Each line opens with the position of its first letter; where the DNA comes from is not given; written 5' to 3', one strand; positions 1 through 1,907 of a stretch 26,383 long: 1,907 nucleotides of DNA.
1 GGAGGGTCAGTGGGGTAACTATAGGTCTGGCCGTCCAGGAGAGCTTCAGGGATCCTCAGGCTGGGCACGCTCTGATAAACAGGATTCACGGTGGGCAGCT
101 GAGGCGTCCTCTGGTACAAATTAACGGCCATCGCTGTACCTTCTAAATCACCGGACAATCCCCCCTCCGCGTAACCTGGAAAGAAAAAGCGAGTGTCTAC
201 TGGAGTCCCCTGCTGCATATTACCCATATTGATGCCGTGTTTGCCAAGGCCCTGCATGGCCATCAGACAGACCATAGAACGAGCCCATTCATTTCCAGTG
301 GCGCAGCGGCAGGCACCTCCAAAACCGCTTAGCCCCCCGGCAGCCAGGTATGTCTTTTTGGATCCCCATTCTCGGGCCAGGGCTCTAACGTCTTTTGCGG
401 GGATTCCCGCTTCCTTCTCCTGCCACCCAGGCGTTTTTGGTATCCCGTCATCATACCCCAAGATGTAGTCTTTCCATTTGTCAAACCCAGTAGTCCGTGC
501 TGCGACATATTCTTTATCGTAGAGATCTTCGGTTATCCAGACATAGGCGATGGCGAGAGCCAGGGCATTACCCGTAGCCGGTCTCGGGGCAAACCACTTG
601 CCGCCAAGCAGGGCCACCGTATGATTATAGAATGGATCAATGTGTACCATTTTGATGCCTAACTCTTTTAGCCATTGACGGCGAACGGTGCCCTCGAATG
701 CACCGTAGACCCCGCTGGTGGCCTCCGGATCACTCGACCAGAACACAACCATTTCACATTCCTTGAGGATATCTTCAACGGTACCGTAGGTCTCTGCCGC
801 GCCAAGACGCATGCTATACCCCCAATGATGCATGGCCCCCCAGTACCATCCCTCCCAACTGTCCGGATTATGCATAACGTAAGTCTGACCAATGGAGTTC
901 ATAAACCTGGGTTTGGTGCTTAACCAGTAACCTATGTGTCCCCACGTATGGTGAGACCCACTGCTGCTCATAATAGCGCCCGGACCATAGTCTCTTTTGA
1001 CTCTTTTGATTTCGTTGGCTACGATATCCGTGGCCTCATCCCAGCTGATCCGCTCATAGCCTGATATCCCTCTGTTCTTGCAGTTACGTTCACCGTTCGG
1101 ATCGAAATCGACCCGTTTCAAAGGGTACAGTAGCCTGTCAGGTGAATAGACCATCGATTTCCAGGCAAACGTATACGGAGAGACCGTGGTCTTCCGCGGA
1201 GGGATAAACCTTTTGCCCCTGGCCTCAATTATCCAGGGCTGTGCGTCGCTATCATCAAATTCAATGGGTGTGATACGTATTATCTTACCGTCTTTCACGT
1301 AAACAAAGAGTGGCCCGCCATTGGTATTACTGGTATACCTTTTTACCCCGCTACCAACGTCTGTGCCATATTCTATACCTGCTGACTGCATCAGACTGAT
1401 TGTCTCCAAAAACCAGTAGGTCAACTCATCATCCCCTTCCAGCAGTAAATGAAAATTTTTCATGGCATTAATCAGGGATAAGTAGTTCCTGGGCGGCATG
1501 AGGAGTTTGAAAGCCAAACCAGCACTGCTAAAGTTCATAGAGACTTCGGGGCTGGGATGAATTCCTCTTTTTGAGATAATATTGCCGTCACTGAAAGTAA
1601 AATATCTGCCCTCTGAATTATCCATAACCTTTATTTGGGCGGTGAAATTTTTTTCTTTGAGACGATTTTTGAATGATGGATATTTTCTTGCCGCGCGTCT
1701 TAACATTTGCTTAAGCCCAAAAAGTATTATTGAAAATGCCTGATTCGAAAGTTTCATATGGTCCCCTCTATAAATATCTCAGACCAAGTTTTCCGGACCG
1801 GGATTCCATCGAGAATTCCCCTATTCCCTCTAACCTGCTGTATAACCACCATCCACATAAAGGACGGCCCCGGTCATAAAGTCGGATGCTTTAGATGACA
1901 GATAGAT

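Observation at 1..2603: Probable anaerobic polyphenol (pyrogallol/phloroglucinol) operon in a deltaproteobacterial accessory region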

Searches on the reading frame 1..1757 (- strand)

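Call 6: search_protein_families(library=pfam, proteins=[window:1-1757:-], max_evalue=0.01)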
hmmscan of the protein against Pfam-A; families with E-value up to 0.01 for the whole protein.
window:1-1757:- (585 aa): 3 families
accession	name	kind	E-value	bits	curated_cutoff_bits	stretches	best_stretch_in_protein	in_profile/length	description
PF21423.2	AhtL-like_1st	-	1.6e-30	104.8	27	1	148-202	1-55/55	Pyrogallol hydroxytransferase large subunit-like, domain 1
PF00384.28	Molybdopterin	-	7e-14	52.1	24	1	208-432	1-183/353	Molybdopterin oxidoreductase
PF18364.6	Molybdopterin_N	-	0.0091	16.4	26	0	148-168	6-26/41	Molybdopterin oxidoreductase N-terminal domain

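Call 7: search_protein_families(library=ncbifam, proteins=[window:1-1757:-], max_evalue=0.01)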
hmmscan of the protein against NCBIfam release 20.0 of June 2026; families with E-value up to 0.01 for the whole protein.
window:1-1757:- (585 aa): 18 families
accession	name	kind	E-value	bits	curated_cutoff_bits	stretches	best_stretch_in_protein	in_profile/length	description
TIGR00509.1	bisC_fam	subfamily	5.9e-51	173.6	1017.55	1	200-508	36-341/772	molybdopterin guanine dinucleotide-containing S/N-oxide reductase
TIGR02166.1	dmsA_ynfE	subfamily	7.5e-46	156.6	777.7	1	198-516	94-403/794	DMSO/selenate family reductase complex A subunit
NF011682.0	PRK15102.1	equivalog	2.8e-40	138.2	909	1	200-513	85-396/829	trimethylamine-N-oxide reductase TorA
TIGR02164.1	torA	equivalog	1.3e-38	132.7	1465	1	200-514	81-393/824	trimethylamine-N-oxide reductase TorA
NF041884.1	selenate_YnfF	exception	2.9e-33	114.8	1650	1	204-514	101-398/798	selenate/tellurate reductase subunit YnfF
NF011566.1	PRK14990.1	exception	2.1e-30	105.5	1600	1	200-514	111-418/814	dimethylsulfoxide reductase subunit A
NF041885.1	selenate_YnfE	exception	4.2e-28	97.6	1675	1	203-514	103-405/805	selenate/tellurate reductase subunit YnfE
NF012032.0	PRK15488.1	equivalog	2.1e-24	85.6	694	2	364-465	224-318/759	thiosulfate reductase PhsA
TIGR01591.1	Fdh-alpha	equivalog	3e-20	71.9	666.25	1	196-470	42-280/672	formate dehydrogenase subunit alpha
TIGR03479.1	DMSO_red_II_alp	subfamily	8.6e-19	67.1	984.75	1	198-422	110-307/913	molybdopterin-dependent oxidoreductase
NF047855.1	AssmNtatRedNasC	equivalog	2.1e-08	33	1100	1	364-471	206-306/708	assimilatory nitrate reductase catalytic subunit NasC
NF041714.1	arsenate_red_ArrA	equivalog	2.4e-07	29.3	1600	1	189-426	86-300/848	arsenate respiratory reductase molybdopterin-containing subunit ArrA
NF041783.2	mnquin_red_QrcB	equivalog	4.7e-07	28.4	440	1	190-255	89-141/695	menaquinone reductase molybdopterin-binding-like subunit QrcB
TIGR01580.1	narG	equivalog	7.1e-06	23.9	1084.15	1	227-416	150-322/1235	nitrate reductase subunit alpha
NF042978.1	EthbenzDh_ebdA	equivalog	3.5e-05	21.8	2000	1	198-422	132-329/977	ethylbenzene dehydrogenase subunit alpha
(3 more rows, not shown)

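Call 8: search_solved_structures(query=window:1-1757:-, max_evalue=0.001, show_alignments=2)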
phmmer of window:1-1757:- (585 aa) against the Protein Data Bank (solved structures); distinct sequences matched with E-value up to 0.001: 25.
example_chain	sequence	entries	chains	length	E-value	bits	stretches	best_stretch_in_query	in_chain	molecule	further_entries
4v4c_A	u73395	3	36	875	7e-174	582.4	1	138-577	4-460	Pyrogallol hydroxytransferase large subunit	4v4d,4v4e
4dmr_A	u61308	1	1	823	3.1e-43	150.9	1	180-533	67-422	DMSO REDUCTASE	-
1e18_A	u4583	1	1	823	5.3e-43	150.1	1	180-533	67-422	DMSO REDUCTASE.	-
1e60_A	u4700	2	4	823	5.7e-43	150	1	180-533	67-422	Dimethyl sulfoxide/trimethylamine N-oxide reductase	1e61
1dmr_A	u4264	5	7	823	5.7e-43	150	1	180-533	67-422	DMSO REDUCTASE | Dimethyl sulfoxide/trimethylamine N-oxide reductase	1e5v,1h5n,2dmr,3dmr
1dms_A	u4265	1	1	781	1.1e-42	149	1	193-533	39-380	DMSO REDUCTASE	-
1eu1_A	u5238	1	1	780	8e-38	133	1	202-533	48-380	DIMETHYL SULFOXIDE REDUCTASE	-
7l5i_A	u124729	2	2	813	2.5e-34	121.5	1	201-502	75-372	Trimethylamine-N-oxide reductase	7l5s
9h4t_A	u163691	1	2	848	2.5e-28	101.6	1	202-510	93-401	Trimethylamine-N-oxide reductase 1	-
1tmo_A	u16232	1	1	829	2.4e-27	98.4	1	200-472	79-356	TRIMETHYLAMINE N-OXIDE REDUCTASE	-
2vpw_A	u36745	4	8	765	1.7e-19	72.5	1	366-468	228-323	THIOSULFATE REDUCTASE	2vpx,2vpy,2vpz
1aa6_A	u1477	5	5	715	2.8e-14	55.2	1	234-510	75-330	FORMATE DEHYDROGENASE H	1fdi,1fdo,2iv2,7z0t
2e7z_A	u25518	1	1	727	3.7e-11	44.9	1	205-291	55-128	Acetylene hydratase Ahy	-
5e7o_A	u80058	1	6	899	5e-11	44.5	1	149-419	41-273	DMSO reductase family type II enzyme, molybdopterin subunit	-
4ydd_A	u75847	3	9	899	8.8e-11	43.7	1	149-419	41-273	DMSO reductase family type II enzyme, molybdopterin subunit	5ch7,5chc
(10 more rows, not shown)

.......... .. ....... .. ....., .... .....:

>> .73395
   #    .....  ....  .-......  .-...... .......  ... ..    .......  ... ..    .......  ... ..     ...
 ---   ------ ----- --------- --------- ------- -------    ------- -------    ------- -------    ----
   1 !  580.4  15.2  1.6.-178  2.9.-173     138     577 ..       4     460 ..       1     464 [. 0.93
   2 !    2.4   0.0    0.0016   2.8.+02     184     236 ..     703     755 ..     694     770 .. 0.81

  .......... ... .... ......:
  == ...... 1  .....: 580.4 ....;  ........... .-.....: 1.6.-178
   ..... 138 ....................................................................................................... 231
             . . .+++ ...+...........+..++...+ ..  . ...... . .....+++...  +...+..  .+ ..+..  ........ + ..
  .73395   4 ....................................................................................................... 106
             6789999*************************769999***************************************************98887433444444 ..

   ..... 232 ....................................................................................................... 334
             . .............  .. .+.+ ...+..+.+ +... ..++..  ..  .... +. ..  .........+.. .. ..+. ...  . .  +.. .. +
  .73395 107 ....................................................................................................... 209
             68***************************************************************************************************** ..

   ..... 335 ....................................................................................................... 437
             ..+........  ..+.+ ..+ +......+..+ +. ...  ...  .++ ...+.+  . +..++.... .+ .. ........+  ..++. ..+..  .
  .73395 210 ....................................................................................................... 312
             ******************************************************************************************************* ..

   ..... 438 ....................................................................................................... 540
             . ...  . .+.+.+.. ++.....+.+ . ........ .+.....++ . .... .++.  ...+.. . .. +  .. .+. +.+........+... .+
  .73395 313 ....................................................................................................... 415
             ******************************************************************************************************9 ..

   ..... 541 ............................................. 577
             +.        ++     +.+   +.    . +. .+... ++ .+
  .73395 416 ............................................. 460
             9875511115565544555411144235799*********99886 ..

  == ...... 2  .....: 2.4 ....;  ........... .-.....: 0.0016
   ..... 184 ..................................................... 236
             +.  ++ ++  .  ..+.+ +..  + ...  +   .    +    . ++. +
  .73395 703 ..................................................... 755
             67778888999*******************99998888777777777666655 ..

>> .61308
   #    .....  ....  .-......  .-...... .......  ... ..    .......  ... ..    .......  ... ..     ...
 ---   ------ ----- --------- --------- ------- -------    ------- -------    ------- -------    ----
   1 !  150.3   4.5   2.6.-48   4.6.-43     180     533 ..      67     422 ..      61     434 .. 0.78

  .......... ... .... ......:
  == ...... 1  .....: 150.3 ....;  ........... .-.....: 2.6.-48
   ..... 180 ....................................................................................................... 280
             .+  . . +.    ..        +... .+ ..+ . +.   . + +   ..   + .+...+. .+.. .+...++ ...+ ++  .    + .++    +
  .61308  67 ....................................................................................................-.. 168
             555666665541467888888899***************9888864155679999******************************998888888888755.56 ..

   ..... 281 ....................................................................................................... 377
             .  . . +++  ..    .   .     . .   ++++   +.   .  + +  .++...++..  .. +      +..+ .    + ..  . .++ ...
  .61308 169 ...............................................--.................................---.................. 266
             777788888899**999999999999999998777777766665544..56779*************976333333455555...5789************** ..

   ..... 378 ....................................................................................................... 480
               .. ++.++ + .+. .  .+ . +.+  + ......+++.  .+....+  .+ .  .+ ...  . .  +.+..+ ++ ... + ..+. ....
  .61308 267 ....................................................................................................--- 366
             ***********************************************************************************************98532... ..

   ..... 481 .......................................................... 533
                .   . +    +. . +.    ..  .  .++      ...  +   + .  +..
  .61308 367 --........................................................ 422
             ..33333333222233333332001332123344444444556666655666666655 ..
